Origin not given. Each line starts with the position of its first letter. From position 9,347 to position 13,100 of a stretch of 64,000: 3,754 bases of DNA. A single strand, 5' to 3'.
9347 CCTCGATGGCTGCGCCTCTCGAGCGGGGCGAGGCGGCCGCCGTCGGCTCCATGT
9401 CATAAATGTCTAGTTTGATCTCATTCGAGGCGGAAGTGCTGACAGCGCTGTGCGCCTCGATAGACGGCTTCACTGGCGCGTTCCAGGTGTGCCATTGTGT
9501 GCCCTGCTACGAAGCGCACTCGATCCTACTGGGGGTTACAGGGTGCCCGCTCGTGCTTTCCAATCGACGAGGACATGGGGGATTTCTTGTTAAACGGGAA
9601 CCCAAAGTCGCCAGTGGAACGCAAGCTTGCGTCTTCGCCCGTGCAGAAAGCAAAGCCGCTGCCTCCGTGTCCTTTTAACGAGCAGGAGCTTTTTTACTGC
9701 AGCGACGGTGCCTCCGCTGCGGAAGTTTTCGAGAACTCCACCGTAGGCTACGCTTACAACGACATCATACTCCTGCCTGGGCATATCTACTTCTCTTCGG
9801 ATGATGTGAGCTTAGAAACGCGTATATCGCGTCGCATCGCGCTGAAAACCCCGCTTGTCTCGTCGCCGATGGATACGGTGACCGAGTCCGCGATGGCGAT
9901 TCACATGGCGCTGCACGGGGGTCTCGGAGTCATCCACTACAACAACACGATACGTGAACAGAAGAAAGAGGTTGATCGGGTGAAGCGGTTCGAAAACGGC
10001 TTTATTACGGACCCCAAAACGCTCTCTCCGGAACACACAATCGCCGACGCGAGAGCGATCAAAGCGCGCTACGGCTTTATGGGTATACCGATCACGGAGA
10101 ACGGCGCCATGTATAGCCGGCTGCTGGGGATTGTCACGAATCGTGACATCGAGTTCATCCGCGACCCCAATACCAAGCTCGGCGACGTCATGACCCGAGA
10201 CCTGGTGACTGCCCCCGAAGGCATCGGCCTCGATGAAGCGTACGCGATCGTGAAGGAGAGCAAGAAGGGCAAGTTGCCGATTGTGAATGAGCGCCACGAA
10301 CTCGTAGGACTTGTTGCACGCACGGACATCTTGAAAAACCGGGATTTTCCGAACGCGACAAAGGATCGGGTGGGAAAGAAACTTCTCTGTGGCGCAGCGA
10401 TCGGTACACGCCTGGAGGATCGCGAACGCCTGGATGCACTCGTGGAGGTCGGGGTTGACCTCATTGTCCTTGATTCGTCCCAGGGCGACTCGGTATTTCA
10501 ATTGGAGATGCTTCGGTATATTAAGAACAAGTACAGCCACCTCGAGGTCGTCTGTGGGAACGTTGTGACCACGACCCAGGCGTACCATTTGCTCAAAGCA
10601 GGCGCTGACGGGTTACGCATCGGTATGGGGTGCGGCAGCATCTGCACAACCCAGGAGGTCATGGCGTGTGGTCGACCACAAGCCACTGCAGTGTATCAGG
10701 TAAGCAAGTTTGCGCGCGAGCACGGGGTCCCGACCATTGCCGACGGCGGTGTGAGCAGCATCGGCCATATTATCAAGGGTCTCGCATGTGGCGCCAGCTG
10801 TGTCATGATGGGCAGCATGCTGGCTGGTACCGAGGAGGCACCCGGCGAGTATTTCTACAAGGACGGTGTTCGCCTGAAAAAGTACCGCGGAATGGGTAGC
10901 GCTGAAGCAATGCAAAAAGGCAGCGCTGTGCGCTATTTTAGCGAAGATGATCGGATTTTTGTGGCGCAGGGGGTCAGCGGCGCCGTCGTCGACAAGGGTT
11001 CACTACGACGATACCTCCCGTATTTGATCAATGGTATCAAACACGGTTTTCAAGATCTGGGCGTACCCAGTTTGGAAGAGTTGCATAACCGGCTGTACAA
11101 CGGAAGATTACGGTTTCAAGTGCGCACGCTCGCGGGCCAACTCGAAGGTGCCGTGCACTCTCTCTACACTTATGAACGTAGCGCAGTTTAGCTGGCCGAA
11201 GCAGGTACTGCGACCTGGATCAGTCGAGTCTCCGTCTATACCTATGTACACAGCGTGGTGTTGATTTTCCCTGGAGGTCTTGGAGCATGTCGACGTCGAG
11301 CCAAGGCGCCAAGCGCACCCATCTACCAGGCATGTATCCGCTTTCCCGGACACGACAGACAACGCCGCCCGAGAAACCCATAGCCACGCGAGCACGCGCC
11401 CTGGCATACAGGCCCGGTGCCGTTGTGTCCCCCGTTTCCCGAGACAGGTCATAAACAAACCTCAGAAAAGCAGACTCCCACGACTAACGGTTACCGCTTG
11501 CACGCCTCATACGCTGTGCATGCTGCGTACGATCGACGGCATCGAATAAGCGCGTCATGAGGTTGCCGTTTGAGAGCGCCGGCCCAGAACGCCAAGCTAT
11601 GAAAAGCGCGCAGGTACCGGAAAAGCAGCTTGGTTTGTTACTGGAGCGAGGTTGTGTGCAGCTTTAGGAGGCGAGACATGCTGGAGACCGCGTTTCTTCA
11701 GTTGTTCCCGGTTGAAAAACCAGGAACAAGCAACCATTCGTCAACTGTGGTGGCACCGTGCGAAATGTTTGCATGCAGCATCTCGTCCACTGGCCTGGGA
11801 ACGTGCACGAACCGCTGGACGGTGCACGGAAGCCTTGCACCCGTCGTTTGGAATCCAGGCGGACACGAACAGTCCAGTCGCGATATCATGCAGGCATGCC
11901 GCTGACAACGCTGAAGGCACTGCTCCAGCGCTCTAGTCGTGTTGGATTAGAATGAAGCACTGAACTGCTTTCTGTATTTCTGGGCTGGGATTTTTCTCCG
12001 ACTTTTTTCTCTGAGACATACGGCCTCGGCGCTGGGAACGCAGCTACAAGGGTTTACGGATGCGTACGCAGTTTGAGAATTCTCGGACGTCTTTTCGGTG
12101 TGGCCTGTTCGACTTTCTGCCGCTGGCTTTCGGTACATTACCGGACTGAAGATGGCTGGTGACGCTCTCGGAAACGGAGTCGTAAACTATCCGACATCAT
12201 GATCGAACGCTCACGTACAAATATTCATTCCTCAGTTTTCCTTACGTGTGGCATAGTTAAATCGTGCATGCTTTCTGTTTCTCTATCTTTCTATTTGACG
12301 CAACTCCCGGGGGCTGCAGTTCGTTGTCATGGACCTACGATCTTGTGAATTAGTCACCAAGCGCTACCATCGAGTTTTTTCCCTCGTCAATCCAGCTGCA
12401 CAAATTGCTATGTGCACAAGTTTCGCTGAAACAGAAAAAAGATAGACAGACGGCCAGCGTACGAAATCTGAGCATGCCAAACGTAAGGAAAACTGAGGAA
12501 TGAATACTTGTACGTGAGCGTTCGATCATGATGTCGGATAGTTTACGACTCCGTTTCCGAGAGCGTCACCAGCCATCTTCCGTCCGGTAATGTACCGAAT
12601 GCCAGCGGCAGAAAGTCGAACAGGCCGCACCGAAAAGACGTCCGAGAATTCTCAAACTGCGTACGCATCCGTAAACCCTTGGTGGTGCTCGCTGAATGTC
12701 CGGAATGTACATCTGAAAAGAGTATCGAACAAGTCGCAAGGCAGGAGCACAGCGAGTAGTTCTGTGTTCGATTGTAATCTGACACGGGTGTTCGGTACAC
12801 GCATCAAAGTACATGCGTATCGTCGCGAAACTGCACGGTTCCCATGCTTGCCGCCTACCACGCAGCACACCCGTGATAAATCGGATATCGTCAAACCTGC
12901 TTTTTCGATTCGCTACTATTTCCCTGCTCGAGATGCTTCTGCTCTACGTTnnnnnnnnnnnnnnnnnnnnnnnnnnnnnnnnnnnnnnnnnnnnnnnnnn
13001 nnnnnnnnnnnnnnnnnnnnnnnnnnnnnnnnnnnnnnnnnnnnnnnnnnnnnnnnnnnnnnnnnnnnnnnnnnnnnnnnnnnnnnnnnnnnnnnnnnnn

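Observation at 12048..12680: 633-bp near-perfect hairpin (200-bp arms, 4 mismatches) in the convergent intergenic region between IMPDH and the UBX gene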

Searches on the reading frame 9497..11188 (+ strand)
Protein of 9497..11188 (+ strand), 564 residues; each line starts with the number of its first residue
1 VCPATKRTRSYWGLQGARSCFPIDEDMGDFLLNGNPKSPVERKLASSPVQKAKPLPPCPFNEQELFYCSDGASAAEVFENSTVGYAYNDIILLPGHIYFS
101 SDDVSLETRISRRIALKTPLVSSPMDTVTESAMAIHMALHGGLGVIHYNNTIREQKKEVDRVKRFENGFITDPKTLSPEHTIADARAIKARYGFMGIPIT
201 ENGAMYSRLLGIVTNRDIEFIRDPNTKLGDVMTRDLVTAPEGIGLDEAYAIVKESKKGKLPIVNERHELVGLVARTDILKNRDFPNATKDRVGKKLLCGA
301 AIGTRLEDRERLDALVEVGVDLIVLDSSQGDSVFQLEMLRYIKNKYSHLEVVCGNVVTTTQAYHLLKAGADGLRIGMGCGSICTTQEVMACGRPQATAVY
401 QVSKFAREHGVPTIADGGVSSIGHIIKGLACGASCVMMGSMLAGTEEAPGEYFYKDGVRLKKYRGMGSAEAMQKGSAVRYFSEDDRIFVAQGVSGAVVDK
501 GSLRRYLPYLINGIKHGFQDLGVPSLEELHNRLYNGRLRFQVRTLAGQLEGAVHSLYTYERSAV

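Call 11: search_protein_families(library=pfam, proteins=[window:9497-11188:+])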
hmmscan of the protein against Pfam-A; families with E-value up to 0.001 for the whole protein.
window:9497-11188:+ (564 aa): 4 families
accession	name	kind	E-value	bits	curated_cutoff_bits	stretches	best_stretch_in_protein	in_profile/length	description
PF00478.31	IMPDH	-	8.4e-132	439.8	25.6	1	84-554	1-345/345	IMP dehydrogenase / GMP reductase domain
PF00571.33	CBS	-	2.4e-17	63.4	24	2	229-280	2-53/57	CBS domain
PF03060.21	NMO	-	1.5e-06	28.3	28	0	352-456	139-239/331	Nitronate monooxygenase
PF01070.24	FMN_dh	-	1.8e-05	24.4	24.9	1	327-441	198-304/350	FMN-dependent dehydrogenase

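Call 44: search_protein_families(library=pfam, proteins=[L031:2207-3190:+], max_evalue=0.01)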
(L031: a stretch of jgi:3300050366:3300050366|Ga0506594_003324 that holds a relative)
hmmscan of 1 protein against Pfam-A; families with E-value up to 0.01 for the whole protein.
L031:2207-3190:+ (328 aa): 0 families

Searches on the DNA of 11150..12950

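Call 33: search_rna_families(source=window, start=11150, end=12950, threshold=evalue, max_evalue=1)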
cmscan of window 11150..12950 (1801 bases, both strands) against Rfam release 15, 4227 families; matches with E-value up to 1: 0.
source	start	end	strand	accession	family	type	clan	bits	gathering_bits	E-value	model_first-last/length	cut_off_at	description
